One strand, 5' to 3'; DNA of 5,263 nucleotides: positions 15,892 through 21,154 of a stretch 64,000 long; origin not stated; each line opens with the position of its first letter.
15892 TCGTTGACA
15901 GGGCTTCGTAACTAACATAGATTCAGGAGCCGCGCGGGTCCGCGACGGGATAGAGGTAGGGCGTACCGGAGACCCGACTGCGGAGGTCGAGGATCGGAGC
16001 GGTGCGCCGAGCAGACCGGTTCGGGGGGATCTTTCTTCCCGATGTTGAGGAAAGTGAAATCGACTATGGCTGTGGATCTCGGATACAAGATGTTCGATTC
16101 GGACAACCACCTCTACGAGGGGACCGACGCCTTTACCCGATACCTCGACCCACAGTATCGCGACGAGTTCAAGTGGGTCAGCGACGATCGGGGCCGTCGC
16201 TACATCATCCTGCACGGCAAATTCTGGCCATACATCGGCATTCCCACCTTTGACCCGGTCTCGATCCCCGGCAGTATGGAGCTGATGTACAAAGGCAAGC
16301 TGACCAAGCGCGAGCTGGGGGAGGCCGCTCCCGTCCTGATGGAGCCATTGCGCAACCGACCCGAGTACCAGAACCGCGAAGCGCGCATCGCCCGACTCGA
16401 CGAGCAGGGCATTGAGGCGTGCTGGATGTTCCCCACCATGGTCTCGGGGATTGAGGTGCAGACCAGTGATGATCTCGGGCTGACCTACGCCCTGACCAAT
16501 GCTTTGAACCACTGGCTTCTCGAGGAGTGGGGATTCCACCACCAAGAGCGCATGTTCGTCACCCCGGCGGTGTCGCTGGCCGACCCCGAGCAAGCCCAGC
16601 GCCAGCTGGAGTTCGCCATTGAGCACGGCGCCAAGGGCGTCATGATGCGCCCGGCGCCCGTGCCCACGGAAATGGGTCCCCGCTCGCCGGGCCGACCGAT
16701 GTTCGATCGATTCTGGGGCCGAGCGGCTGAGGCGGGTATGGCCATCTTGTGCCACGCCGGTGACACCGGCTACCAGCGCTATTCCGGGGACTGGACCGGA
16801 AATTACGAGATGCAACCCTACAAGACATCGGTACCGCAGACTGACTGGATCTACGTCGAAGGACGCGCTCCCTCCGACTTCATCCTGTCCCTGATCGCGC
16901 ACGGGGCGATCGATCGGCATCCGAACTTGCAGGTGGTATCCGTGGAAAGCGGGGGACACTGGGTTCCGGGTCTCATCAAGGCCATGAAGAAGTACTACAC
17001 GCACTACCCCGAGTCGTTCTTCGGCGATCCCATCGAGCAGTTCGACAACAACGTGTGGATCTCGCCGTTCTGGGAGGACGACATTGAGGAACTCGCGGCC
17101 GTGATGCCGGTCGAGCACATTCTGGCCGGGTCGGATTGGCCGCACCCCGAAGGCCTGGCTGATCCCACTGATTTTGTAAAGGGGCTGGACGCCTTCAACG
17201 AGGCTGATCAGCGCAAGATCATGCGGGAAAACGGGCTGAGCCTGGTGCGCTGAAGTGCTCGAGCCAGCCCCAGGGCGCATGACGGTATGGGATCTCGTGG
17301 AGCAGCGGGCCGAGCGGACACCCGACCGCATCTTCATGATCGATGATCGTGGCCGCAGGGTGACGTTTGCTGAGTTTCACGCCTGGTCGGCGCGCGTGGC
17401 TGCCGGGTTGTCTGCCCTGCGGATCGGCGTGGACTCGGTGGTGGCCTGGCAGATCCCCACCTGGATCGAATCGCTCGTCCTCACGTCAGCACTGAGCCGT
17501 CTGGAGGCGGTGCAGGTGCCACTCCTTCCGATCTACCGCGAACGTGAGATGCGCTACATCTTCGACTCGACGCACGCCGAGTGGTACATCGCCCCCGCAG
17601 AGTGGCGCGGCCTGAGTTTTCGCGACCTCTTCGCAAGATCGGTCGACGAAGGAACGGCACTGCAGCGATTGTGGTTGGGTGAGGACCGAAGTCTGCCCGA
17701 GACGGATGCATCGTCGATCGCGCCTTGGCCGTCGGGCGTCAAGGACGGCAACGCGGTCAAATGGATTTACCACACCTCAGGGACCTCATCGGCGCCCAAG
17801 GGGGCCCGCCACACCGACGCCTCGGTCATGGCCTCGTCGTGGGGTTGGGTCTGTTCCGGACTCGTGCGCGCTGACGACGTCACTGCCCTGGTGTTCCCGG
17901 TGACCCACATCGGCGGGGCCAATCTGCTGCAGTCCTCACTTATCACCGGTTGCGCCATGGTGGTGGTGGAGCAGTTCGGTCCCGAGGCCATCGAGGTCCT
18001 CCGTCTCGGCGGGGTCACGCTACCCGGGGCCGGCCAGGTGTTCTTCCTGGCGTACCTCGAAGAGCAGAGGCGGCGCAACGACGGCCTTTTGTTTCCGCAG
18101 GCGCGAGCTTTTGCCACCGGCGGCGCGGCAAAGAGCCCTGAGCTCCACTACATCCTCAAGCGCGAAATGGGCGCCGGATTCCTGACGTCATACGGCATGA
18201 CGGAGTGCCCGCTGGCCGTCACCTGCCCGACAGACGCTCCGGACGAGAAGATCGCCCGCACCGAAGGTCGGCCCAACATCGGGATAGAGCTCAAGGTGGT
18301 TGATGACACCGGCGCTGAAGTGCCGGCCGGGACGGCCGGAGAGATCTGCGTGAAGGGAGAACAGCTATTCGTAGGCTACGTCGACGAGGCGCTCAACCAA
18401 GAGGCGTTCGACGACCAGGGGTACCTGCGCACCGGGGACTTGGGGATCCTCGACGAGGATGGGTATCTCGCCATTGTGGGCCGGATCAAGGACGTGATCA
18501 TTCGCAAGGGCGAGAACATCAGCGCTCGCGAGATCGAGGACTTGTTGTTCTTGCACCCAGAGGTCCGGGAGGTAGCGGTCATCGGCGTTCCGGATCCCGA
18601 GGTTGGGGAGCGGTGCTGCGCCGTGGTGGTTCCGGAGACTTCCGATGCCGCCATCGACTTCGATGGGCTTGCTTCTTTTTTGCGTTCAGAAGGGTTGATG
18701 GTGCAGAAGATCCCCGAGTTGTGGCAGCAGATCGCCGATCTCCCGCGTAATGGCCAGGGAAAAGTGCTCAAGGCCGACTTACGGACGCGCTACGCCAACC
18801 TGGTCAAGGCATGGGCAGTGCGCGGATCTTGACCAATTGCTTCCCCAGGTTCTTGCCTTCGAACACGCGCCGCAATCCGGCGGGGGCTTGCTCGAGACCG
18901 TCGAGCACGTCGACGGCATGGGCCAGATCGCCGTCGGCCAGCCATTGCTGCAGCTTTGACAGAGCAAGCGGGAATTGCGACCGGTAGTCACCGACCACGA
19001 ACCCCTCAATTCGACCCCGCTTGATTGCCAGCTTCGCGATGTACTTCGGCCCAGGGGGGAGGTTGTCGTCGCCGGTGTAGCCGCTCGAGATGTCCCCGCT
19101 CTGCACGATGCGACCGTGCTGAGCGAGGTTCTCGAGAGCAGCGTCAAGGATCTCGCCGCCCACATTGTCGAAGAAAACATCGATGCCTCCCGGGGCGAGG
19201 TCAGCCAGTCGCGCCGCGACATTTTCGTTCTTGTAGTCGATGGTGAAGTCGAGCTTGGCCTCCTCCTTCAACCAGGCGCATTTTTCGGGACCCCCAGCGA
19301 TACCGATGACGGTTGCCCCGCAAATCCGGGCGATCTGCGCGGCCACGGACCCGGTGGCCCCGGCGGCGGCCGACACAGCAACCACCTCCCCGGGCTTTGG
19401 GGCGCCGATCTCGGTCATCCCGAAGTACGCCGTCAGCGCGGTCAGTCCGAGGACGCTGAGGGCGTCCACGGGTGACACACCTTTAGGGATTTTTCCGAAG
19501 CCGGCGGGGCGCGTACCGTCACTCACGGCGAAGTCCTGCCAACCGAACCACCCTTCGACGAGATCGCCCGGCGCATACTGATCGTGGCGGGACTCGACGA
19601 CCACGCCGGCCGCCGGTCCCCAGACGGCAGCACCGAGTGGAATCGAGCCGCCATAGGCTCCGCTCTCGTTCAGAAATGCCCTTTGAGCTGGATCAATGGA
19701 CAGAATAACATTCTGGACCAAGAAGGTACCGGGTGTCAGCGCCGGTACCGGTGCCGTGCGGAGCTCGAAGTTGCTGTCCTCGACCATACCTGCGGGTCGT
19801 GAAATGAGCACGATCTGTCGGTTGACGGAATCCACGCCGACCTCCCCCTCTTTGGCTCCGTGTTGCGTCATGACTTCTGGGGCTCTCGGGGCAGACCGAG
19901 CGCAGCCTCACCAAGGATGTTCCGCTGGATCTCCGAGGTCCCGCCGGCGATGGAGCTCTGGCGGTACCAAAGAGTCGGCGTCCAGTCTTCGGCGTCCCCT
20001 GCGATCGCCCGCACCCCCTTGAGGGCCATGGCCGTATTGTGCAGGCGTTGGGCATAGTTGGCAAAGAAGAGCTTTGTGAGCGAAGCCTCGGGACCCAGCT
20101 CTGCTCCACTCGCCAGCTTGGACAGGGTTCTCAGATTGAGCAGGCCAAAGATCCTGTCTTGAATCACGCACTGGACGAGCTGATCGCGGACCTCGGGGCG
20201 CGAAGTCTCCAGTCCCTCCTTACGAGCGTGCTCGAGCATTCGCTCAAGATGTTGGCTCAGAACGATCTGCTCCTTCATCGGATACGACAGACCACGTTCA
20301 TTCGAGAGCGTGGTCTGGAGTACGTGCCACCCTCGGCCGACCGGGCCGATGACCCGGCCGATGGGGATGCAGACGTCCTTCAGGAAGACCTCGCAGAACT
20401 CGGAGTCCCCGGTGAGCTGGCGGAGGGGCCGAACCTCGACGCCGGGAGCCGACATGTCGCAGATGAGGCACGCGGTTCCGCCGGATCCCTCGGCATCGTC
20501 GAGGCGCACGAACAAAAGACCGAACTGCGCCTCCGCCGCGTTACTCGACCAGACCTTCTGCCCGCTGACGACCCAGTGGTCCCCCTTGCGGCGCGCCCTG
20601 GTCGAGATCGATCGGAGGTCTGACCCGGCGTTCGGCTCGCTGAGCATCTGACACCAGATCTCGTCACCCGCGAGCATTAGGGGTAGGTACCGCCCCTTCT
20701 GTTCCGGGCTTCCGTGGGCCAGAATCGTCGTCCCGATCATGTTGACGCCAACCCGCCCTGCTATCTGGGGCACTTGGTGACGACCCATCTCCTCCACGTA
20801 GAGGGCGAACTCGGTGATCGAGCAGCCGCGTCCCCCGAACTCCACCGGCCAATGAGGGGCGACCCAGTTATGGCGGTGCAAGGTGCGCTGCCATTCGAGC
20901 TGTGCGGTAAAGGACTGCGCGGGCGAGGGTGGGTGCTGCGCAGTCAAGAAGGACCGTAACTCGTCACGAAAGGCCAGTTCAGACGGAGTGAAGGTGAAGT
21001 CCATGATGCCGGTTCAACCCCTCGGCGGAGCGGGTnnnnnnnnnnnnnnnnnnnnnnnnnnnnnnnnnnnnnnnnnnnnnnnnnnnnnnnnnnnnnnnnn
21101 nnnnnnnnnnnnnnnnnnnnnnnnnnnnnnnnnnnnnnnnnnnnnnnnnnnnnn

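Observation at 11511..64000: Exceptionally dense acyl-CoA catabolic supercluster of unknown substrate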

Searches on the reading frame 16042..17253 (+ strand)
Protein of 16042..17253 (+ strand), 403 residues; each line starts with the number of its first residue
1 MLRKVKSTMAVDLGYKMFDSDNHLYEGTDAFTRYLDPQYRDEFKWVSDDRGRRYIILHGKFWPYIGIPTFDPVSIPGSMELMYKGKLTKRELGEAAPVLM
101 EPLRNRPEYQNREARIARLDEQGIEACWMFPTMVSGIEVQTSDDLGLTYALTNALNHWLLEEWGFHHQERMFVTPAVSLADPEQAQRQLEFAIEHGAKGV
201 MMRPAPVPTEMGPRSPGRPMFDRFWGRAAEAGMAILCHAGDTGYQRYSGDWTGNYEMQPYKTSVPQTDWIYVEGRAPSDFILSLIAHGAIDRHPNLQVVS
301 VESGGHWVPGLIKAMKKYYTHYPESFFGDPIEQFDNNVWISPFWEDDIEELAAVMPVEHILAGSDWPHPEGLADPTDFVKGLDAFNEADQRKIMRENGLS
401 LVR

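Call 6: search_protein_families(library=pfam, proteins=[window:16042-17253:+], max_evalue=0.00001)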
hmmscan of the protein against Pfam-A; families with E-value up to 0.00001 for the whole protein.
window:16042-17253:+ (403 aa): 1 family
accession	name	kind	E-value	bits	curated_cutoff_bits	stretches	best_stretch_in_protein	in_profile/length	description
PF04909.20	Amidohydro_2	-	2.4e-25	90.3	26.4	1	139-397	49-282/289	Amidohydrolase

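Call 12: search_protein_families(library=ncbifam, proteins=[window:16042-17253:+], max_evalue=0.00001)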
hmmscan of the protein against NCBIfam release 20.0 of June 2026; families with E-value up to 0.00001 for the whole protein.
window:16042-17253:+ (403 aa): 0 families

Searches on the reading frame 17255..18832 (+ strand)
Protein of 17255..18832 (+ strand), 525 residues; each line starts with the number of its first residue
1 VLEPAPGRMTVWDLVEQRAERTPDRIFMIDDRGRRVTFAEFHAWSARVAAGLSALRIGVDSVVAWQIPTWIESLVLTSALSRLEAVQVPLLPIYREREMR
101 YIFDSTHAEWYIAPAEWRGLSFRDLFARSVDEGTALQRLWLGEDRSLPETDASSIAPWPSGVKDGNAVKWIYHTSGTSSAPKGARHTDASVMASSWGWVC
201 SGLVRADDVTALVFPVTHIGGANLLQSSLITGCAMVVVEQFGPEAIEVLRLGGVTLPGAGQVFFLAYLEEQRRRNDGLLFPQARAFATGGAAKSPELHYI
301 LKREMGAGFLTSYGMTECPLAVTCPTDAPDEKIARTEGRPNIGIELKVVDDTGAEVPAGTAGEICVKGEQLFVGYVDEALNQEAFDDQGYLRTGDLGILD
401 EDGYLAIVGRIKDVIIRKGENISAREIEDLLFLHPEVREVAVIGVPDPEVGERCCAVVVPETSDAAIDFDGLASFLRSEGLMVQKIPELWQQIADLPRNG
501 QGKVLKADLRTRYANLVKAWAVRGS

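Call 6: search_protein_families(library=pfam, proteins=[window:17255-18832:+], max_evalue=0.00001)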
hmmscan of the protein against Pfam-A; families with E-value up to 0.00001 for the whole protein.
window:17255-18832:+ (525 aa): 2 families
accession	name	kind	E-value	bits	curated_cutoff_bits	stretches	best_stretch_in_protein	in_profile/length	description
PF00501.34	AMP-binding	-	5e-54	184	29.9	1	16-375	2-383/384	AMP-binding enzyme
PF13193.12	AMP-binding_C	-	1.6e-10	42.2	24.5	1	426-503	1-76/76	AMP-binding enzyme C-terminal domain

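Call 78: search_protein_families(library=ncbifam, proteins=[window:17255-18832:+], max_evalue=1e-25)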
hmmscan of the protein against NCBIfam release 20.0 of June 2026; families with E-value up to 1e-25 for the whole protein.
window:17255-18832:+ (525 aa): 61 families (the best 25 are shown)
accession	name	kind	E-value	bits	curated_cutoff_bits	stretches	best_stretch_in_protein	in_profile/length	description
NF004837.0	PRK06187.1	subfamily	7.9e-89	298.3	476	1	9-515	8-524/531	long-chain-fatty-acid--CoA ligase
NF004758.0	PRK06087.1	equivalog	1.1e-83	281.6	736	1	9-514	24-536/548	medium-chain fatty-acid--CoA ligase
TIGR03208.1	cyc_hxne_CoA_lg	equivalog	4.3e-79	266.7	792.3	1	21-510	34-537/538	cyclohexanecarboxylate-CoA ligase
NF006182.0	PRK08316.1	subfamily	7.9e-71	239.1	663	1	8-516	10-520/523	fatty acyl-CoA synthetase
NF005702.0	PRK07514.1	subfamily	1.2e-69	235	558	1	11-517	5-504/506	malonyl-CoA synthase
NF005801.1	PRK07656.1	equivalog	2.2e-63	214.6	657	1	10-510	2-500/500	FadD3 family acyl-CoA ligase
NF009233.0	PRK12583.1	subfamily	5e-63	213.3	832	1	171-515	206-552/558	fatty acid CoA ligase family protein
NF052580.1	Str24CoAsynCasG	equivalog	2.1e-57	194.7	750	1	12-509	44-546/548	steroid-24-oyl-CoA synthetase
NF004511.1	PRK05852.1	equivalog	2.4e-57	194.8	650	1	12-514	2-505/505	FadD7 family fatty acid--CoA ligase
TIGR02275.1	DHB_AMP_lig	equivalog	1.1e-55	188.9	723.55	1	10-510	24-526/526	(2,3-dihydroxybenzoyl)adenylate synthase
NF006181.0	PRK08314.1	subfamily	2.7e-55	187.7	705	1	166-510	204-551/563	long-chain-fatty-acid--CoA ligase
NF005307.0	PRK06839.1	equivalog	3.8e-55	187.5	748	1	14-510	7-490/496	o-succinylbenzoate--CoA ligase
NF002966.0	PRK03640.1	equivalog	3.7e-54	184.1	556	1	14-512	7-479/483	o-succinylbenzoate--CoA ligase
TIGR01923.1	menE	equivalog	1.5e-53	182.2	330.15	1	37-508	1-441/442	o-succinylbenzoate--CoA ligase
NF004114.0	PRK05605.1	equivalog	2.3e-53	181.4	766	1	168-513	223-569/575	long-chain-fatty-acid--CoA ligase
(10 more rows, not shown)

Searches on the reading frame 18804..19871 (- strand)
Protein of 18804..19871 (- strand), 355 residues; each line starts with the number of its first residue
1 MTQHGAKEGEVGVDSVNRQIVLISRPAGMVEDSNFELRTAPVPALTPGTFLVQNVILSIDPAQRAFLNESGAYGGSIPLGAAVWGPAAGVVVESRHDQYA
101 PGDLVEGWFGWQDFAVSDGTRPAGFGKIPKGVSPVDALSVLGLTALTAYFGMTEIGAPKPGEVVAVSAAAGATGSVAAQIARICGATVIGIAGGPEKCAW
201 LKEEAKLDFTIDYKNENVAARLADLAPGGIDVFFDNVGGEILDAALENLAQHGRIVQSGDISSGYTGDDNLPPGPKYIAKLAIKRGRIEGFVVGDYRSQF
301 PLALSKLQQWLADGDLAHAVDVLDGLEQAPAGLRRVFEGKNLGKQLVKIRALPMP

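Call 6: search_protein_families(library=pfam, proteins=[window:18804-19871:-], max_evalue=0.00001)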
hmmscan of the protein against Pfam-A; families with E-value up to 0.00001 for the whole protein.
window:18804-19871:- (355 aa): 3 families
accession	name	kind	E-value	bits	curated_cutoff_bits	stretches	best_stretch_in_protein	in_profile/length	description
PF16884.10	ADH_N_2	-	7.7e-28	97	31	1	18-121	1-104/108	N-terminal domain of oxidoreductase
PF00107.32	ADH_zinc_N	-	4.4e-20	72.4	31.8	1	173-307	2-127/129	Zinc-binding dehydrogenase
PF13602.12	ADH_zinc_N_2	-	6.2e-11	43.8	27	1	208-345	4-132/134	Zinc-binding dehydrogenase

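Call 12: search_protein_families(library=ncbifam, proteins=[window:18804-19871:-], max_evalue=0.00001)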
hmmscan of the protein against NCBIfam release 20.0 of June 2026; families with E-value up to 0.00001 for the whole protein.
window:18804-19871:- (355 aa): 9 families
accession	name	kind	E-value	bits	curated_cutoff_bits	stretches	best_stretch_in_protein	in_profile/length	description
NF058644.1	CurcmRedCuraProt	equivalog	1.7e-87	293.6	440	1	18-350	1-334/336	NADPH-dependent curcumin/dihydrocurcumin reductase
TIGR02825.1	B4_12hDH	equivalog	5.5e-53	180.5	579.85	1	27-348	13-327/327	leukotriene B4 12-hydroxydehydrogenase/15-oxo-prostaglandin 13-reductase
TIGR02824.1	quinone_pig3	subfamily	7e-20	71.3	296.8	1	125-262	105-241/325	putative NAD(P)H quinone oxidoreductase, PIG3 family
NF008024.0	PRK10754.1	subfamily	7.7e-17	61.3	348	1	143-268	123-248/327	NADPH:quinone reductase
NF041172.1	AcrlCoa_red_Thmprot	equivalog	3.3e-12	46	500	1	126-262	130-259/334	acryloyl-CoA reductase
NF010344.0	PRK13771.1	subfamily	7.5e-12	44.9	349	1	127-262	131-258/334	putative alcohol dehydrogenase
NF041183.1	Pks2_ls1_myc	equivalog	1.8e-10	38.3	2400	1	111-260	1499-1644/2086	sulfolipid-1 biosynthesis phthioceranic/hydroxyphthioceranic acid synthase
TIGR02823.1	oxido_YhdH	subfamily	3e-10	39.5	297.25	1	87-262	64-245/324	acrylyl-CoA reductase family protein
TIGR01751.1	crot-CoA-red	equivalog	4.7e-06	25.6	378.55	0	141-225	168-253/398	crotonyl-CoA carboxylase/reductase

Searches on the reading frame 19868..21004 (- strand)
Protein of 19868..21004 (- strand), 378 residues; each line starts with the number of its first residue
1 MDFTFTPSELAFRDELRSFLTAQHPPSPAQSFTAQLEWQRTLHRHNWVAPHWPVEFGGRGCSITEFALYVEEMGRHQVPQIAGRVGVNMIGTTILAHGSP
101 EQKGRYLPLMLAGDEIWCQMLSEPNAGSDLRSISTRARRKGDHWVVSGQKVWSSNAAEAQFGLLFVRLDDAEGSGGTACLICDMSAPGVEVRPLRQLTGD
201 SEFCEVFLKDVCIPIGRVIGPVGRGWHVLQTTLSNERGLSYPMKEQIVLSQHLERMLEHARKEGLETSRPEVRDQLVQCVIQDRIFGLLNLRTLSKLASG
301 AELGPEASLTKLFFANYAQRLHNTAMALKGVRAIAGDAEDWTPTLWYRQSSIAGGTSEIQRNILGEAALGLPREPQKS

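Call 6: search_protein_families(library=pfam, proteins=[window:19868-21004:-], max_evalue=0.00001)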
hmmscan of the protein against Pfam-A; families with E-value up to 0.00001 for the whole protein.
window:19868-21004:- (378 aa): 3 families
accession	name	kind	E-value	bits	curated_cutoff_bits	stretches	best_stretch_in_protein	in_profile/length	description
PF02770.24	Acyl-CoA_dh_M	-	3.5e-20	72.4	33.3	1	118-211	1-97/97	Acyl-CoA dehydrogenase, middle domain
PF00441.29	Acyl-CoA_dh_1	-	3.5e-17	63.4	22.4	1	223-368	1-149/150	Acyl-CoA dehydrogenase, C-terminal domain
PF02771.21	Acyl-CoA_dh_N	-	5.8e-17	62.5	22.9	1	6-114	1-113/113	Acyl-CoA dehydrogenase, N-terminal domain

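Call 43: search_protein_families(library=ncbifam, proteins=[window:19868-21004:-], max_evalue=1e-30)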
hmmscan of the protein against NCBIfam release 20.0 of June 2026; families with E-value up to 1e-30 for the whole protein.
window:19868-21004:- (378 aa): 1 family
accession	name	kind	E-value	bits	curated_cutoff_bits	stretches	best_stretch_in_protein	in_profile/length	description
TIGR03204.1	pimC_large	equivalog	1.3e-55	188.9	623.85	1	2-371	1-395/395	pimeloyl-CoA dehydrogenase large subunit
